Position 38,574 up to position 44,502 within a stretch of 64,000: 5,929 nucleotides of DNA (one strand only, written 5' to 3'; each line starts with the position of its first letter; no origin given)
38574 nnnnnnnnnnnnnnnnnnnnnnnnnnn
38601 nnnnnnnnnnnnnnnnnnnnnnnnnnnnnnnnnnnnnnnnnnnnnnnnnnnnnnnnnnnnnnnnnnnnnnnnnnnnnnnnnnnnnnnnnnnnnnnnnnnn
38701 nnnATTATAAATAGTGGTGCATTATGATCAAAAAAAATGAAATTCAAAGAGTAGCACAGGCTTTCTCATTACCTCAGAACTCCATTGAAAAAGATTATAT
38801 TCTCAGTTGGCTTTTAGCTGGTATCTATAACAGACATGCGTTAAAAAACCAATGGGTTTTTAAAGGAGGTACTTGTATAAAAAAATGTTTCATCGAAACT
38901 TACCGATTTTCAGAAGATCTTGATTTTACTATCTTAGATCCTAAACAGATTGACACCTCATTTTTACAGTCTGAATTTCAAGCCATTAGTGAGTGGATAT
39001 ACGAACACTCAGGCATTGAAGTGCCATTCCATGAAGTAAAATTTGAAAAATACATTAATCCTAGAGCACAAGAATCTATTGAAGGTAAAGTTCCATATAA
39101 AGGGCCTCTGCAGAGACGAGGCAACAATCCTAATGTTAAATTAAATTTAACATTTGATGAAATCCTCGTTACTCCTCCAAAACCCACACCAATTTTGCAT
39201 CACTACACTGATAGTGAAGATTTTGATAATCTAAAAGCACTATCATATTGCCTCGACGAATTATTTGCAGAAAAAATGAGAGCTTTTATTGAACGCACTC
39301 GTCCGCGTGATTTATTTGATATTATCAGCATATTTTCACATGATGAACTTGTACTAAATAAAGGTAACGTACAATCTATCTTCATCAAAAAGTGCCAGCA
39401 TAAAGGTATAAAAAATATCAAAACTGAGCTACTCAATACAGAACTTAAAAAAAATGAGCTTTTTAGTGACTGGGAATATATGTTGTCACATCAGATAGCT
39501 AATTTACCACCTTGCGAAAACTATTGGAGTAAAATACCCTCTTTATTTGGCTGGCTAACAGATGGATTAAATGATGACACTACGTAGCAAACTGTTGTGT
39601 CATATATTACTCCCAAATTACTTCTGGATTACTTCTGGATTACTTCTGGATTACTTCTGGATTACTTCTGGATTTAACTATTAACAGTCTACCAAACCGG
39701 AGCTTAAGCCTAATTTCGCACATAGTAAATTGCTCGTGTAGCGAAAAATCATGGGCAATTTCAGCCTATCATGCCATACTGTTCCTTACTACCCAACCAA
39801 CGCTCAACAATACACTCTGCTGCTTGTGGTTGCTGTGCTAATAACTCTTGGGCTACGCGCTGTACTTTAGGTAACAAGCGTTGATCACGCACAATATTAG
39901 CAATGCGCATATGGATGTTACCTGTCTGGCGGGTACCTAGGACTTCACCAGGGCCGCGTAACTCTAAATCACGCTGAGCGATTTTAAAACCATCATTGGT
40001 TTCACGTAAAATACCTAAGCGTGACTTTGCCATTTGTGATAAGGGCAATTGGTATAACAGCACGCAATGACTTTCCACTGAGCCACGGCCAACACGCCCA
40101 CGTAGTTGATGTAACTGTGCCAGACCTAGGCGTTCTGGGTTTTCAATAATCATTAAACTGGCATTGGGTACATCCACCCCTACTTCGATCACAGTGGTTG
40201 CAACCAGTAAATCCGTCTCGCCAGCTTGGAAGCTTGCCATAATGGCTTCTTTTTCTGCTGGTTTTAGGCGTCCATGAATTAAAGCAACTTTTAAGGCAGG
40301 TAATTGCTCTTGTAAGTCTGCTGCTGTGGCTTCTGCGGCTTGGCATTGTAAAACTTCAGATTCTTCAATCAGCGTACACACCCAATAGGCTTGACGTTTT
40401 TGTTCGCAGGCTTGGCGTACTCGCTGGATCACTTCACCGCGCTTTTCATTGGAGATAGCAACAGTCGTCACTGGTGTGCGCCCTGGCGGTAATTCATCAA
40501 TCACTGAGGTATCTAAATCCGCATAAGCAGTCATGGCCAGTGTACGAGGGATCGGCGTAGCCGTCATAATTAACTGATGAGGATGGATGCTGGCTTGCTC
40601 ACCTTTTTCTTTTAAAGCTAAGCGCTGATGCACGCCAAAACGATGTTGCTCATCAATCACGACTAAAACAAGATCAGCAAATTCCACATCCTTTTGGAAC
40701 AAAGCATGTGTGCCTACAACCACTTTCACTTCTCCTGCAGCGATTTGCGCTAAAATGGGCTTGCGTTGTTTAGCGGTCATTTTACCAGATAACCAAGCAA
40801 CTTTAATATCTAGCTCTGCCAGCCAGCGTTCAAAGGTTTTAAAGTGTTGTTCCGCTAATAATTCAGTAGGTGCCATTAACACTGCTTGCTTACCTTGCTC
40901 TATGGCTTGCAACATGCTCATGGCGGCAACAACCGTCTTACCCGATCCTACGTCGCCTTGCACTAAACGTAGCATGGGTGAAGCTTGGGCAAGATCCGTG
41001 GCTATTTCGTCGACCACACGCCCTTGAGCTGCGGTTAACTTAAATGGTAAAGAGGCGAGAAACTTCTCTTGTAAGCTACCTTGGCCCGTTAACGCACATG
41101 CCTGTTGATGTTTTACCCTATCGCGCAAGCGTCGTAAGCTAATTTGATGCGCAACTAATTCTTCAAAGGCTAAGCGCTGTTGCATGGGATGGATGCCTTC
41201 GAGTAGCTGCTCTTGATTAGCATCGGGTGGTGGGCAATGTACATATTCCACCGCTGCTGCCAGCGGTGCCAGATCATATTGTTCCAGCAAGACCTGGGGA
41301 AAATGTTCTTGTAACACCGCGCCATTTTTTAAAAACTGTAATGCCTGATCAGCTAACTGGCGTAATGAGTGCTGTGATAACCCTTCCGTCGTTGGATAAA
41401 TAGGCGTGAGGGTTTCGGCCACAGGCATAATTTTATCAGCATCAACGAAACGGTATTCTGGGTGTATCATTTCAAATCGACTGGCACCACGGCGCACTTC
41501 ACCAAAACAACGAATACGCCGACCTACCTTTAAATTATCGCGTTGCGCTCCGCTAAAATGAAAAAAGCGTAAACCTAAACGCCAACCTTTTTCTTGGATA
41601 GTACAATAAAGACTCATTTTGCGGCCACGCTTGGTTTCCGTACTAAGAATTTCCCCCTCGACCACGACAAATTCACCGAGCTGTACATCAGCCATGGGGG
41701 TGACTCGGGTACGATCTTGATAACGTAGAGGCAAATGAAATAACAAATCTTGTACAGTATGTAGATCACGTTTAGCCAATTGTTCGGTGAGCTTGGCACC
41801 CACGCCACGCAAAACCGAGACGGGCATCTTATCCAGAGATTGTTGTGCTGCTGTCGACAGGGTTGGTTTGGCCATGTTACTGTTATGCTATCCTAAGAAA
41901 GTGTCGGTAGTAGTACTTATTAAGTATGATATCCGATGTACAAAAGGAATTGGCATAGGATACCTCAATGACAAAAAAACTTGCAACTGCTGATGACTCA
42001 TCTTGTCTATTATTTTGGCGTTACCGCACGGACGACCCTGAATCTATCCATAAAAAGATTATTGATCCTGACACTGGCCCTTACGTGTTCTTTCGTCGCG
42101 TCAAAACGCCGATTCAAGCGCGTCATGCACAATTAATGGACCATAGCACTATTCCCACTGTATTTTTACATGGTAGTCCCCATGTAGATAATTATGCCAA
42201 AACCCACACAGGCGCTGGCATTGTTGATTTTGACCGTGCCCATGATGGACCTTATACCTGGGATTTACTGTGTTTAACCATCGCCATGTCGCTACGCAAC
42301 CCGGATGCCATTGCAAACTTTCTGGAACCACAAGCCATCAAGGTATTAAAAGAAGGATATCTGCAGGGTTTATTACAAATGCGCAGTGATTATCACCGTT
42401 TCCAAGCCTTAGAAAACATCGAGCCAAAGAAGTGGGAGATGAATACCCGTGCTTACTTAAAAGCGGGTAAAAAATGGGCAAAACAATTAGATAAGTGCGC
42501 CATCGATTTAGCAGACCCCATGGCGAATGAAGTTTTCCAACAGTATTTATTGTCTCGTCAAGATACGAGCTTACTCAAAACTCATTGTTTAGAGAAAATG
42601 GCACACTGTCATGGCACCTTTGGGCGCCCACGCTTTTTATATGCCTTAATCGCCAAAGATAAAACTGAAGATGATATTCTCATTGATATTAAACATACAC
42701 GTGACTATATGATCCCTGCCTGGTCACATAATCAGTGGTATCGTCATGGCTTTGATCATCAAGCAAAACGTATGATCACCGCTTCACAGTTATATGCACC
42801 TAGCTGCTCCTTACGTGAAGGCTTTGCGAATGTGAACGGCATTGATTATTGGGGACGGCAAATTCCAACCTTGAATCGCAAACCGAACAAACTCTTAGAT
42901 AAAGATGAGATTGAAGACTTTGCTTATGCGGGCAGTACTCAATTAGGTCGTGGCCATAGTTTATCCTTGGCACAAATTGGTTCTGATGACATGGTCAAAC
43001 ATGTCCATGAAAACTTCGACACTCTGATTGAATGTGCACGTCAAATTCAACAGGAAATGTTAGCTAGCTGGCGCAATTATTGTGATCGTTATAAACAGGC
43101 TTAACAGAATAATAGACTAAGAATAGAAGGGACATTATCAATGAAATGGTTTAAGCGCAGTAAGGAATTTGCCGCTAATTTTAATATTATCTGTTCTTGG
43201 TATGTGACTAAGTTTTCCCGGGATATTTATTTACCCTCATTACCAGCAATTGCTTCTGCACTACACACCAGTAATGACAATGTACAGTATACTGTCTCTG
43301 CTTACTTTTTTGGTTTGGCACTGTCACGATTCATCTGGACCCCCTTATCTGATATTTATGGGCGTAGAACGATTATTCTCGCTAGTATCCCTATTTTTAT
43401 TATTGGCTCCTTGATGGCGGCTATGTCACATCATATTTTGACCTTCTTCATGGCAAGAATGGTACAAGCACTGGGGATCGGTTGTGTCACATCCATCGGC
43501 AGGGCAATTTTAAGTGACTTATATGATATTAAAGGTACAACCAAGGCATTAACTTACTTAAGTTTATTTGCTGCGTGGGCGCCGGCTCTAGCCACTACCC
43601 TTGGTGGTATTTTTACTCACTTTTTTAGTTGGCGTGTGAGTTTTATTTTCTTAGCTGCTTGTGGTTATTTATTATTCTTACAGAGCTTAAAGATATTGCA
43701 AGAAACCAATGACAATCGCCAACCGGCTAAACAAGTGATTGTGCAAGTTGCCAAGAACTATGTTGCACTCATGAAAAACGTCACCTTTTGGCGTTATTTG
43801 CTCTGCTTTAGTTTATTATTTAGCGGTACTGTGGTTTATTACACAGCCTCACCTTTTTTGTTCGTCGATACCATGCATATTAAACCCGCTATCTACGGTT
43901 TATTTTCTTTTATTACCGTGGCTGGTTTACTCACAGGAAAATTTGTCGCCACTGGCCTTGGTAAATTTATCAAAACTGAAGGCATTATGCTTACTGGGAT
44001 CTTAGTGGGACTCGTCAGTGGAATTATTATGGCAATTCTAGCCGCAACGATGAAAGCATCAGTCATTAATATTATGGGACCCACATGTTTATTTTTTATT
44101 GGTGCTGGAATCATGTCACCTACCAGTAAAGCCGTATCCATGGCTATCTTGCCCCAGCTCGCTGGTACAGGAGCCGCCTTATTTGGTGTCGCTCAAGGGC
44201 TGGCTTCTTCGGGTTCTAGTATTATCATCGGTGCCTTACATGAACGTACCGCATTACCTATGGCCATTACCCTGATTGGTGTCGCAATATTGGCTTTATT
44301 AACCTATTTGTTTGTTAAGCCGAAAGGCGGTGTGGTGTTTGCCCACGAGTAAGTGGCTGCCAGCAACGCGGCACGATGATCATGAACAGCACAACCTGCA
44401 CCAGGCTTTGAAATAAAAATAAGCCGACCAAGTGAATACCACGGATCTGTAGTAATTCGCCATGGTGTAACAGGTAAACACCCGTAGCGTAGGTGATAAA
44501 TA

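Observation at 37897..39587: AbiEi/AbiEii type IV toxin-antitoxin / abortive-infection module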

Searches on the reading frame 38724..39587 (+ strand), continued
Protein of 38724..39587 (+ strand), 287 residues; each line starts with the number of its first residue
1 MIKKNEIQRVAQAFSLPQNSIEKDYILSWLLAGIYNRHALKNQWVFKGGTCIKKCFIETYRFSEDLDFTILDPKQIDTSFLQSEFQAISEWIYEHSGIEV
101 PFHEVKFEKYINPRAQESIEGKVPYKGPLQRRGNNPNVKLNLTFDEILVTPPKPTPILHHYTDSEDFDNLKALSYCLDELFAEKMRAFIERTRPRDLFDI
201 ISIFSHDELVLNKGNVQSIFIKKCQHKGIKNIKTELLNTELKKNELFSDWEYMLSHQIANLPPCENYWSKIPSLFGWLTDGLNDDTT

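Call 53: search_dna_similar(query=window:38724-39587:+, collection=plasmids, mode=protein, max_rows=15)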
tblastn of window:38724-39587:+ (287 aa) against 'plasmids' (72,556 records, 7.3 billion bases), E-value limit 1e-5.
Records with a match: 53; places in all: 55; records where one place covers at least 80% of the query: 22.
Best place of each record, by identity: <60% 53.
By first word of the organism name: Bradyrhizobium 11; Halobacterium 9; Rhizobium 8; Sphingomonas 3; Sphingobium 3; Thermococcus 2; Rhizorhabdus 2; Natrinema 2; Candidatus 1; Salinigranum 1; and 11 more.
By predicted mobility (MOB-suite, as given by PLSDB): non-mobilizable 26; conjugative 18; mobilizable 9.
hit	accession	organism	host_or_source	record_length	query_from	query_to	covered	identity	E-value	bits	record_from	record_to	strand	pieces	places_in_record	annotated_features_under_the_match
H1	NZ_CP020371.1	Candidatus Thiodictyon syntrophicum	meromictic lake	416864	1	281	98%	45.0%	4e-75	256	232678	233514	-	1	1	nucleotidyl transferase AbiEii/AbiGii toxin family protein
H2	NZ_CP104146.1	Rhizobium sullae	Sulla coronaria,cell culture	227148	1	281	98%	44.7%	2e-74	254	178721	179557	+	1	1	nucleotidyl transferase AbiEii/AbiGii toxin family protein | hypothetical protein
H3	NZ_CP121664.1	Rhizobium sp. CB3090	Gliricidia sp.,cell culture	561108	1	281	98%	42.6%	3e-70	242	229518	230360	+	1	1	nucleotidyl transferase AbiEii/AbiGii toxin family protein | type IV toxin-antitoxin system AbiEi family antitoxin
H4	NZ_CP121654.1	Rhizobium sp. CB3171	Calliandra calothyrsus,cell culture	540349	1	281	98%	42.3%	7e-70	241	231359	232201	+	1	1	nucleotidyl transferase AbiEii/AbiGii toxin family protein | type IV toxin-antitoxin system AbiEi family antitoxin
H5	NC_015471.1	Thermococcus barophilus MP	-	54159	5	271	93%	33.6%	6e-33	134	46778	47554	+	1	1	nucleotidyl transferase AbiEii/AbiGii toxin family protein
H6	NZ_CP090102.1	Rhizobium leguminosarum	Trifolium pratense,Cell culture,Plant ...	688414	1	275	93%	33.1%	4e-22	131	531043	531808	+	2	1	nucleotidyl transferase AbiEii/AbiGii toxin family protein (x2)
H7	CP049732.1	Rhizobium leguminosarum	Pisum sativum,Pisum sativum nodules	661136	1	275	96%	31.3%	5e-26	114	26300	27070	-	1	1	nucleotidyl transferase AbiEii/AbiGii toxin family protein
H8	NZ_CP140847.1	Rhizobium johnstonii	Trifolium pratense,whole organism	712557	1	275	96%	30.7%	1e-25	113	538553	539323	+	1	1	hypothetical protein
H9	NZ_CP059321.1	Rhizorhabdus wittichii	Enrichment culture,Wastewater treatment ...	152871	1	271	94%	29.6%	8e-27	117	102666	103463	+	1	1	nucleotidyl transferase AbiEii/AbiGii toxin family protein | type IV toxin-antitoxin system AbiEi family antitoxin ...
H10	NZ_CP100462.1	Salinigranum marinum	cell culture,Saline soil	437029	1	273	95%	29.2%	1e-22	104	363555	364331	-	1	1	nucleotidyl transferase AbiEii/AbiGii toxin family protein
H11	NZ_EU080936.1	Halobacterium sp. GN101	-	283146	1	271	94%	29.4%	2e-22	103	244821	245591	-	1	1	nucleotidyl transferase AbiEii/AbiGii toxin family protein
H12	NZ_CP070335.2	Halobacterium sp. BOL4-2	Salt,Salt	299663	1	271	94%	29.4%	3e-22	103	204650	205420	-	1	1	none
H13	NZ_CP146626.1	Halobacterium salinarum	-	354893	1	271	94%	29.4%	3e-22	103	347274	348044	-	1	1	none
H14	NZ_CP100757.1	Natrinema gelatinilyticum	marine sediment,sediment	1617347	1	284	99%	27.4%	4e-20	97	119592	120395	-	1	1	record has no annotation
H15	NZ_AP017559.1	Halopenitus persicus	-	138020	1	271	94%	28.3%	1e-22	104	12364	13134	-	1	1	nucleotidyl transferase AbiEii/AbiGii toxin family protein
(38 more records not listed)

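Call 54: search_dna_similar(query=window:38724-39587:+, collection=phages, mode=protein, max_rows=10)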
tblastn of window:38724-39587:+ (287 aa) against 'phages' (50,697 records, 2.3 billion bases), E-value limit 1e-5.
No match.

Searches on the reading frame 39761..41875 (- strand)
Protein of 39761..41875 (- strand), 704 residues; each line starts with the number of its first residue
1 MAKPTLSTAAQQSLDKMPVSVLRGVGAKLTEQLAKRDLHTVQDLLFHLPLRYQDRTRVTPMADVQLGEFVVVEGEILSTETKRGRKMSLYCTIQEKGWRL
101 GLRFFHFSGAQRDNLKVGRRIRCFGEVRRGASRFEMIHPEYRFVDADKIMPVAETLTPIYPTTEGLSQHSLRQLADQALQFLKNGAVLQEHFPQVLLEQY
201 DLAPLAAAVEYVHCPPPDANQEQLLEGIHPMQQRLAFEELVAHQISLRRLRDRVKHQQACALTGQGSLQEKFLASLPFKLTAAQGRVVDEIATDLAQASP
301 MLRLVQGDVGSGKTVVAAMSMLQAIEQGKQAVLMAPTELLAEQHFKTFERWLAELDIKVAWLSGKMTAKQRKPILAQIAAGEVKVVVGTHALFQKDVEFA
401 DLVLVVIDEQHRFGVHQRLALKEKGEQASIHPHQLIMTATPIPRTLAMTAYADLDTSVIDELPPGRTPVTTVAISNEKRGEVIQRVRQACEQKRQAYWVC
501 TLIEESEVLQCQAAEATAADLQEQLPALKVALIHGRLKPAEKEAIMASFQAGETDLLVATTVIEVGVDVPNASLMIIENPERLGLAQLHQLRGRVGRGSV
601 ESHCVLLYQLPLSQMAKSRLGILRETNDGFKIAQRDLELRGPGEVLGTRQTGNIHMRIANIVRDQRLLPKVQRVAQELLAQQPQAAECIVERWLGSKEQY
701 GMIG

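Call 17: search_protein_families(library=pfam, proteins=[window:39761-41875:-], max_evalue=0.001)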
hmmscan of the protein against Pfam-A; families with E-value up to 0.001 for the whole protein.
window:39761-41875:- (704 aa): 10 families
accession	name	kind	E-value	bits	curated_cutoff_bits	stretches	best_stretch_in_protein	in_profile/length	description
PF00271.37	Helicase_C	-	3.2e-26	92.2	23.5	2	491-597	13-108/110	Helicase conserved C-terminal domain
PF00270.35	DEAD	-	2.5e-25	89.6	26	1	302-447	18-165/167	DEAD/DEAH box helicase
PF17191.10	RecG_wedge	-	8e-17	61.7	23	1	22-179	5-159/162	RecG wedge domain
PF19833.4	RecG_dom3_C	-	3.8e-14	52.9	26.8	1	626-686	1-62/87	ATP-dependent DNA helicase RecG, domain 3, C-terminal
PF04851.21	ResIII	-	4.8e-12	46.5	22.5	1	279-441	3-162/164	Type III restriction enzyme, res subunit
PF00176.29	SNF2-rel_dom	-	1.3e-08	34.8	24.9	1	308-446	25-168/290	SNF2-related domain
PF01336.31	tRNA_anti-codon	-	1.5e-07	31.7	27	1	70-142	1-73/75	OB-fold nucleic acid binding domain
PF22590.2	Cas3-like_C_2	-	1.7e-05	25.5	27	1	512-597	13-103/106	CRISPR-associated nuclease/helicase Cas3, C-terminal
PF05127.21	NAT10_TcmA_helicase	-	0.00014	22.2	22.7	0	305-409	2-97/176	RNA cytidine acetyltransferase NAT10/TcmA, helicase domain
PF07517.20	SecA_DEAD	-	0.00017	21.4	24.6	1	305-373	90-163/290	SecA DEAD-like domain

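Call 28: find_related_loci(query=window:39761-41875:-, collection=genome_contigs, flank=8000)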
Query window:39761-41875:- (704 aa) in genome_contigs; peptide patterns used: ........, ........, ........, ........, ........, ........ (x = any residue, [..] = any of these).
600 stretches matched a pattern (row limit reached: there are more); 598 encode a relative of the query (tblastn E <= 1e-3); the best 80 are kept; 80 distinct loci.
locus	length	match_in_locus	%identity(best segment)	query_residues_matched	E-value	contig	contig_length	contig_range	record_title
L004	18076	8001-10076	59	13-700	0e+0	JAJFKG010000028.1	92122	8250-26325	MAG: Gammaproteobacteria bacterium isolate OFTM122 OFTM122_27, whole genome shotgun sequence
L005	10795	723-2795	61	11-703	0e+0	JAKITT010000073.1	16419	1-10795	MAG: Candidatus Polarisedimenticolaceae bacterium isolate D96SM.bin.49 NODE_2630_length_16419_cov_4.147127, whole genome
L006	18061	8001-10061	58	13-700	0e+0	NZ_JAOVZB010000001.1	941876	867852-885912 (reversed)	Marinomonas sargassi strain C2222 Scaffold1_1, whole genome shotgun sequence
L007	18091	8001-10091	57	10-703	0e+0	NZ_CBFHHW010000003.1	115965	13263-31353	MAG: Methylophaga sp. isolate AGTU_289_bin_48_strict AGTU_289_bin_48_strict_c3, whole genome shotgun sequence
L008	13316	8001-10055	58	18-703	0e+0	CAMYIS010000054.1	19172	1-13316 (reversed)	MAG: uncultured Woeseiaceae bacterium isolate FCS_Gamma_093 genome assembly, contig: scaffold_1479, whole genome shotgun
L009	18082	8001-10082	57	5-703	0e+0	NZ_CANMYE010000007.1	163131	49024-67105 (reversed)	Uncultured Pseudoteredinibacter sp. isolate 4-665-3Z.fasta NODE_7, whole genome shotgun sequence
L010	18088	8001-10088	57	7-703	0e+0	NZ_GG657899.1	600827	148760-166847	Methylophaga thiooxydans DMS010 scf_1104571000284, whole genome shotgun sequence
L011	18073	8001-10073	58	8-703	0e+0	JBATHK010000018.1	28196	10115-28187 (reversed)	MAG: Woeseiaceae bacterium isolate MFD10301_ilm_asm_bin15 k127_91569, whole genome shotgun sequence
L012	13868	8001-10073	58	8-703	0e+0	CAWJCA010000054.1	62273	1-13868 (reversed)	MAG: uncultured Gammaproteobacteria bacterium isolate MFD03551.bin.2.60 genome assembly, contig: contig_6835, whole geno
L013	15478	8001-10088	58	13-700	0e+0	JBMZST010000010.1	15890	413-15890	MAG: Porticoccaceae bacterium isolate ME_XS_2302_7_bin_36 ME_XS_2302_7_bin_36_9, whole genome shotgun sequence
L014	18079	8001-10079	59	7-701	0e+0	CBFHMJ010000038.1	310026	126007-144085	MAG: Alteromonadaceae bacterium isolate AGTU_45_bin_24_orig genome assembly, contig: AGTU_45_bin_24_orig_AGTU_45_c_00000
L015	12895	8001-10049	55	19-703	0e+0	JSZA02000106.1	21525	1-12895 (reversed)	Candidatus Thiomargarita nelsonii isolate Hydrate Ridge NODE_398_length_21525_cov_81.2136_ID_795, whole genome shotgun s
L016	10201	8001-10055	56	18-703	0e+0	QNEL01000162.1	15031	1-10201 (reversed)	MAG: Candidatus Parabeggiatoa sp. nov. 3 isolate B5_G6 B5_Guay6_scaffold_02152, whole genome shotgun sequence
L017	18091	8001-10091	57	5-703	0e+0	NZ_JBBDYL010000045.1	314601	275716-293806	MAG: Sulfuricaulis sp. isolate LejiaD_57_21 Lejia_D_41_length_314601_cov_13, whole genome shotgun sequence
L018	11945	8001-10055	58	18-703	0e+0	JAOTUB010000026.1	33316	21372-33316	MAG: Gammaproteobacteria bacterium isolate 13_July_SF_Bin38 13_July_SF_Bin38_scaffold_350_c1, whole genome shotgun seque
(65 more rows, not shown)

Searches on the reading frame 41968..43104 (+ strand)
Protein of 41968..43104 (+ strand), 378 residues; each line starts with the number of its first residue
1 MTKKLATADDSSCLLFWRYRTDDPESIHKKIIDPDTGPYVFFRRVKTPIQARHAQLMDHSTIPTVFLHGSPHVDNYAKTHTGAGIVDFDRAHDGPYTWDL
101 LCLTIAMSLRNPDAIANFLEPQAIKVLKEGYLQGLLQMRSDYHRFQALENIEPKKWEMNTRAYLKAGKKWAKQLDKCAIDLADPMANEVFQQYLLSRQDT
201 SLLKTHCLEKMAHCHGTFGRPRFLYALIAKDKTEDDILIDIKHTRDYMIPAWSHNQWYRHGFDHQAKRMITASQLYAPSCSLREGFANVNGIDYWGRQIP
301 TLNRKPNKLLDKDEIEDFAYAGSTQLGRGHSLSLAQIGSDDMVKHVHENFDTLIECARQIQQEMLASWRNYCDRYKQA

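Call 17: search_protein_families(library=pfam, proteins=[window:41968-43104:+], max_evalue=0.001)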
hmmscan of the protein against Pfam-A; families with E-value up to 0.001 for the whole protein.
window:41968-43104:+ (378 aa): 2 families
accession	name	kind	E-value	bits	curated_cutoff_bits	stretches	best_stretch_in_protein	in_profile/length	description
PF10009.15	DUF2252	-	1.5e-13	51.1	22.3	1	216-373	233-391/392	Uncharacterized protein conserved in bacteria (DUF2252)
PF01636.29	APH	-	3.4e-05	24.2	23.2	1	51-107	156-211/239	Phosphotransferase enzyme family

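Call 40: search_protein_families(library=padloc, proteins=[window:41968-43104:+], max_evalue=0.001)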
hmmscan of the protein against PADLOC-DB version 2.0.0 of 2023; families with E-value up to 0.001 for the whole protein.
window:41968-43104:+ (378 aa): 0 families

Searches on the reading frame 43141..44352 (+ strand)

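Call 17: search_protein_families(library=pfam, proteins=[window:43141-44352:+], max_evalue=0.001)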
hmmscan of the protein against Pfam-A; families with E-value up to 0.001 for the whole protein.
window:43141-44352:+ (403 aa): 3 families
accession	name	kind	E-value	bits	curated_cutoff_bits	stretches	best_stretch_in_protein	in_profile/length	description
PF07690.21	MFS_1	-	7.8e-40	137.3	33.4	1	25-357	10-344/347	Major Facilitator Superfamily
PF00083.30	Sugar_tr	-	2.9e-09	36.7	22.3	1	44-182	44-188/452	Sugar (and other) transporter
PF13347.12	MFS_2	-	5.3e-09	35.6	27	1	44-131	257-346/427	MFS/sugar transport protein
